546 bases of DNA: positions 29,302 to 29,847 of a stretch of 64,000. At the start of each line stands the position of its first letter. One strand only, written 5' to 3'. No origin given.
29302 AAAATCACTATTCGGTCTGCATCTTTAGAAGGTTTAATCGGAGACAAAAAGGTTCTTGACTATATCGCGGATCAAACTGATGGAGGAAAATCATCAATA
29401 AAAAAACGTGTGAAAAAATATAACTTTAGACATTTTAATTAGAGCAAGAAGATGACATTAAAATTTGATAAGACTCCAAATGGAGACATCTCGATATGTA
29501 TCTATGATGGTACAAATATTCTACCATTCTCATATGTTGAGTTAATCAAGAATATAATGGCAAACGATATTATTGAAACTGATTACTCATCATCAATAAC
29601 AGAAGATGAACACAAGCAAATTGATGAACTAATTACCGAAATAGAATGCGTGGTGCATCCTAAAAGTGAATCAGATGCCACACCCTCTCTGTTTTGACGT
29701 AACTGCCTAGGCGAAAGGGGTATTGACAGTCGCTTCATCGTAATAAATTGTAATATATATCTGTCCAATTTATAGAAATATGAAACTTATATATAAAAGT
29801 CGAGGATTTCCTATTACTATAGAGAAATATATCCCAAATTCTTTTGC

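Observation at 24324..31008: Five-gene AT-rich operon: nuclease-MTase-TRD fusion + PHP/Rad50-like ATPase + three orphan ORFs, a candidate undescribed methylation-linked defence system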

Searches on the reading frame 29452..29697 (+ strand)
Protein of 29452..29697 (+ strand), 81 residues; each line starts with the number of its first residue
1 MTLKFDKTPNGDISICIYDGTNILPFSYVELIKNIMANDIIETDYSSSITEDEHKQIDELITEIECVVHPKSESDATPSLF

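Call 3: search_protein_families(library=pfam, proteins=[window:29452-29697:+], max_evalue=0.01)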
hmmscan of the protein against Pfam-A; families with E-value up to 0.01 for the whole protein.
window:29452-29697:+ (81 aa): 0 families

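Call 4: search_protein_families(library=padloc, proteins=[window:29452-29697:+], max_evalue=0.01)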
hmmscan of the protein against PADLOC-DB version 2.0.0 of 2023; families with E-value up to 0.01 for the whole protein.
window:29452-29697:+ (81 aa): 0 families

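Call 5: search_protein_families(library=ncbifam, proteins=[window:29452-29697:+], max_evalue=0.01)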
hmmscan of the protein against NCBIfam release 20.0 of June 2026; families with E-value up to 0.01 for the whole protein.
window:29452-29697:+ (81 aa): 0 families

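Call 9: search_protein_families(library=padloc, proteins=[window:29452-29697:+], max_evalue=10)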
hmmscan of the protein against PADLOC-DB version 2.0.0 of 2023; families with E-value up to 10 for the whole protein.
window:29452-29697:+ (81 aa): 0 families

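Call 89: find_homologous_proteins(query=window:29452-29697:+, max_evalue=0.001)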
Query window:29452-29697:+ (81 aa): 6 proteins with E <= 0.001 among 7 candidates.
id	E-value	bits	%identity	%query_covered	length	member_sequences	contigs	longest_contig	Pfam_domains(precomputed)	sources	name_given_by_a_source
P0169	1.3e-40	154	93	100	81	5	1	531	-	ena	-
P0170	2.4e-39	150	89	100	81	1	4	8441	-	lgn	-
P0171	1.6e-38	148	88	100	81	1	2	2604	-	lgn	-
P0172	2.0e-29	119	72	100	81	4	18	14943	-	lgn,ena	-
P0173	2.6e-20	90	100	57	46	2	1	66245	-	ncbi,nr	ncbi:MAG: hypothetical protein K2K27_03535 [Muribaculaceae bacterium]|nr:hypothetical protein [Murib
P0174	3.5e-20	89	59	100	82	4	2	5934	-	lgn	-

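Call 94: search_solved_structures(query=A7, max_evalue=1)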
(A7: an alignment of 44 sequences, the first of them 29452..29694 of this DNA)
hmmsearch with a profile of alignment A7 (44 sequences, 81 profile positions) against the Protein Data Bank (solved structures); distinct sequences matched with E-value up to 1: 12.
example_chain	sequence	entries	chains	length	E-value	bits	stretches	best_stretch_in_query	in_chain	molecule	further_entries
8vl4_A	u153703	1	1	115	0.16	15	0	35-64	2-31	De novo design protein 312 parent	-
2bi7_A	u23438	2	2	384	0.19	14.8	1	28-56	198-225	UDP-GALACTOPYRANOSE MUTASE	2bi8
1wam_A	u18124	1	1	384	0.19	14.8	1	28-56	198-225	UDP-GALACTOPYRANOSE MUTASE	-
8xyl_B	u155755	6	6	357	0.24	14.4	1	10-64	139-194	Methyltransferase MT, putative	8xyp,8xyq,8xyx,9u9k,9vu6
5eri_A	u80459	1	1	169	0.43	13.6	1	37-72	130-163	MarR family transcriptional regulator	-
2mv4_A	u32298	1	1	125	0.55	13.3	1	25-53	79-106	Matrix protein p10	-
5lmy_A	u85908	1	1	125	0.55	13.3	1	25-53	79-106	Matrix protein p10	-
3gf4_A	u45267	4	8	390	0.57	13.2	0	28-56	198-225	UDP-galactopyranose mutase | Probable UDP-galactopyranose mutase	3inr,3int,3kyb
5ldl_A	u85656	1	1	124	0.58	13.2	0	25-53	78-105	myristoylated M-PMV matrix protein mutant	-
6wi5_A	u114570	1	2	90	0.65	13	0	43-77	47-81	De novo designed protein Foldit4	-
7r5j_W0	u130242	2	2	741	0.68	13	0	49-69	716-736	Nuclear pore complex protein Nup88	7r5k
4bts_AU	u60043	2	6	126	0.74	12.9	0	27-43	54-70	40S RIBOSOMAL PROTEIN RPS12E | RIBOSOMAL PROTEIN L7AE CONTAINING PROTEIN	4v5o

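Call 111: predict_structure(alignment_id=A9)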
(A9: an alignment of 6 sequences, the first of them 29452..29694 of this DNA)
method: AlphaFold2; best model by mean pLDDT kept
length: 81 residues; sequences in the alignment: 6
mean_pLDDT: 81.7   pTM: 0.61
mean pLDDT of the five models: 81.7, 79.9, 74.0, 72.9, 72.5
residues with pLDDT >= 90: 16; 70-90: 53; 50-70: 7; < 50: 5
segments of 3 or more residues with pLDDT < 50: 74-78
pLDDT, mean of each block of 10 residues (from residue 1): 89 88 86 81 89 90 81 53 54
secondary structure, 60 per line:
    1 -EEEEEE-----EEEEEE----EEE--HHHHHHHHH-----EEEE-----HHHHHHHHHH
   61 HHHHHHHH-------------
elements in order: E2-7 E13-18 E23-25 H28-36 E42-45 H51-68

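Call 114: fold_search(model_id=the predicted structure, library=pdb)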
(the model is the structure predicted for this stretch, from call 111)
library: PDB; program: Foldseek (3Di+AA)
matches with E <= 10: 115; with E <= 0.001: 0
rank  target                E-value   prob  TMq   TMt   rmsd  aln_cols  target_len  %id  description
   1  8vgd_B                8.4e-01  0.35  0.40  0.44   5.2        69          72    6  Complex of ExbD with D-box peptide: Tetragonal form (released 2024-02-14)
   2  8xqw_B                9.0e-01  0.07  0.23  0.05  15.2        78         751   13  Cryo-EM structure of the Ycf2-FtsHi motor complex from Chlamydomonas reinhardtii in AMPPNP bound state (released 2024-09-11)
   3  1k8k_B                9.6e-01  0.13  0.35  0.18  11.2        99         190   11  Crystal Structure of Arp2/3 Complex (released 2001-12-07)
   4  8p9r_B                1.1e+00  0.30  0.40  0.44   5.1        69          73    6  Structure of the periplasmic domain of ExbD from E. coli in complex with TonB (released 2023-09-06)
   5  8h8d_B                1.3e+00  0.05  0.23  0.07  24.9        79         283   14  Structure of Xenopus tropicalis acid-sensitive outwardly rectifying channel ASOR trimer bound with tRNA (intermediate  (released 2024-05-01)
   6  2jwk_MODEL_1_A        1.4e+00  0.54  0.53  0.57   3.6        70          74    8  Solution Structure of the periplasmic domain of TolR from Haemophilus influenzae (released 2008-04-01)
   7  6ist_A                1.5e+00  0.18  0.34  0.38   7.5        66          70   15  Crystal structure of a wild type endolysin LysIME-EF1 (released 2019-11-20)
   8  8p9r_A                1.6e+00  0.23  0.40  0.43   5.1        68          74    6  Structure of the periplasmic domain of ExbD from E. coli in complex with TonB (released 2023-09-06)
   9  9i05_Xe               1.8e+00  0.04  0.21  0.09  25.2        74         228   15  Cryo-EM structure of the large subunit of the mitochondrial ribosome from Toxoplasma gondii (released 2025-06-11)
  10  8ovx_P                2.0e+00  0.04  0.20  0.10  10.1        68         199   12  Cryo-EM structure of yeast CENP-OPQU+ bound to the CENP-A N-terminus (released 2023-08-09)
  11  7ups_C                2.1e+00  0.03  0.20  0.10  12.4        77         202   13  Structural study of Legionella pneumophila effector DotY (Lpg0294) (released 2022-08-10)
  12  4v6w_Ce               2.2e+00  0.13  0.31  0.21  13.4        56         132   14  Structure of the D. melanogaster 80S ribosome (released 2014-07-09)
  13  8ww7_H                2.4e+00  0.06  0.27  0.03  11.9        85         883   14  Structure of AMPPNP-Form AsfvPrimPol Dodecamer (released 2025-04-30)
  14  9ix9_D                2.6e+00  0.13  0.18  0.05   0.8        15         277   40  Mutant H286T Crystal Structure of Two-domain bacterial laccase from the actinobacterium Streptomyces carpinensis VKM A (released 2025-08-06)
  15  9g6k_LS               2.6e+00  0.04  0.21  0.09  26.0        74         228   15  LSU structure derived from the LSU sample of the mitoribosome from T. gondii. (released 2024-12-11)
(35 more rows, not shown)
